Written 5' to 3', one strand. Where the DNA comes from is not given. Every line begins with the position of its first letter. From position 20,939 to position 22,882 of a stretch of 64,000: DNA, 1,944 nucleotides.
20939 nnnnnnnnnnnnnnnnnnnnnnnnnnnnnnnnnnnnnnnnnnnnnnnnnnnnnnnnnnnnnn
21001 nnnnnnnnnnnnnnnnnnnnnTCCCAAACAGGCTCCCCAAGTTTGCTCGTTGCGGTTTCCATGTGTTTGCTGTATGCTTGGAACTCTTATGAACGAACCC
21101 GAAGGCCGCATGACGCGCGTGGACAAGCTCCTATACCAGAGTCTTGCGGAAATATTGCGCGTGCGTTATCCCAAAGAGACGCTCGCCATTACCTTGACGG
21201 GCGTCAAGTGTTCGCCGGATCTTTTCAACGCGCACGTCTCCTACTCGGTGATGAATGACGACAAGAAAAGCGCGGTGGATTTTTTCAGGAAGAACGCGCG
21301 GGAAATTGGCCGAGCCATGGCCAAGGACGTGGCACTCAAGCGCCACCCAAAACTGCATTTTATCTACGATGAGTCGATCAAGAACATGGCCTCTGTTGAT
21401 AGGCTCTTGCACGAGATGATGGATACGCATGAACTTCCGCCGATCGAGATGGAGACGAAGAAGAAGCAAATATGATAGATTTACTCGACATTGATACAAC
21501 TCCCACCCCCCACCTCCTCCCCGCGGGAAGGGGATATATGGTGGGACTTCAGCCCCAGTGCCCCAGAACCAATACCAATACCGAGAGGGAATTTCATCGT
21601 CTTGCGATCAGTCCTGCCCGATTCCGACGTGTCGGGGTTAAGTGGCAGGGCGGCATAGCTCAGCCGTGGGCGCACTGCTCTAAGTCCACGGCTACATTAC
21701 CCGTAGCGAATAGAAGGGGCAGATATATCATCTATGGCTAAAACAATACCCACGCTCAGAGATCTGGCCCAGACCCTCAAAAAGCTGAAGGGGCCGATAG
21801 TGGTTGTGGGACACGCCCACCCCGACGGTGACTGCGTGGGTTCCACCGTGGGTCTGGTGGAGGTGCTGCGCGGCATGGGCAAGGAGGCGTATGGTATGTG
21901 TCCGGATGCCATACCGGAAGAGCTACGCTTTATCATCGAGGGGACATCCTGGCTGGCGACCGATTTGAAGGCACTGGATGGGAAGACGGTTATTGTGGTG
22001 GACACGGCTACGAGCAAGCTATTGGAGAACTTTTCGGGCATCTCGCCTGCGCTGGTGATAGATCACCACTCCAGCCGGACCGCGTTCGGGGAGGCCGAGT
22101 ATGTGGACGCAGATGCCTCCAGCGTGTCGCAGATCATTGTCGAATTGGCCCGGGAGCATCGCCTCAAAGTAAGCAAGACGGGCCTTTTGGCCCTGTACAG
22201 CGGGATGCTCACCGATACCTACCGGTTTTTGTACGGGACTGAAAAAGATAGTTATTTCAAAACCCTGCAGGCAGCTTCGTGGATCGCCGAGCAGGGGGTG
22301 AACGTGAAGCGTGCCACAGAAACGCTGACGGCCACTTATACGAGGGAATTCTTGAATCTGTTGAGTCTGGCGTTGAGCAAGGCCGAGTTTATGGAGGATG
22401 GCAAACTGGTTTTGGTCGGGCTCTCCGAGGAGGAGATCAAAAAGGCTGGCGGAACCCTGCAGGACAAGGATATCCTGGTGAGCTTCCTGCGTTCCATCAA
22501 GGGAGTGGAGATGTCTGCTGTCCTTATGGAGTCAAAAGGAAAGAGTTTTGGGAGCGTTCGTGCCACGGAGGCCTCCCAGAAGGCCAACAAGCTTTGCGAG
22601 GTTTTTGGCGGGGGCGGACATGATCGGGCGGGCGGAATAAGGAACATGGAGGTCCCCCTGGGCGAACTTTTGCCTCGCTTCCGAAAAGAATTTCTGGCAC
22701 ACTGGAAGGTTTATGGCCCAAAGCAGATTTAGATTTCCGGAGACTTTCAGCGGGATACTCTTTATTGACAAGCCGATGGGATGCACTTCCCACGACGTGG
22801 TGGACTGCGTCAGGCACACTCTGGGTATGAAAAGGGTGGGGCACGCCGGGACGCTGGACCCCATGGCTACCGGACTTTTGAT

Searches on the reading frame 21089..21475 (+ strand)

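Call 13: search_protein_families(library=pfam, proteins=[window:21089-21475:+])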
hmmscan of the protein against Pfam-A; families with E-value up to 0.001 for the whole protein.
window:21089-21475:+ (128 aa): 1 family
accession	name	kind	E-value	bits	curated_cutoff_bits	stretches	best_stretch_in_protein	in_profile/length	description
PF02033.23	RBFA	-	9.8e-20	71.3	34.7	1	7-107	1-105/105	Ribosome-binding factor A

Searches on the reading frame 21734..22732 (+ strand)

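Call 96: search_protein_families(library=pfam, proteins=[window:21734-22732:+], max_evalue=0.01)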
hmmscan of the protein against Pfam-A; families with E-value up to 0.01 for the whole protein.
window:21734-22732:+ (332 aa): 2 families
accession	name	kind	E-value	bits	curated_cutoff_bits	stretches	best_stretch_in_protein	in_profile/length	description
PF01368.27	DHH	-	6.8e-17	62.3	28.1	1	22-158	2-125/125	DHH family, N-terminal domain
PF02272.25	DHHA1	-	7.4e-06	26.8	25.9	1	244-303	17-82/102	DHHA1 domain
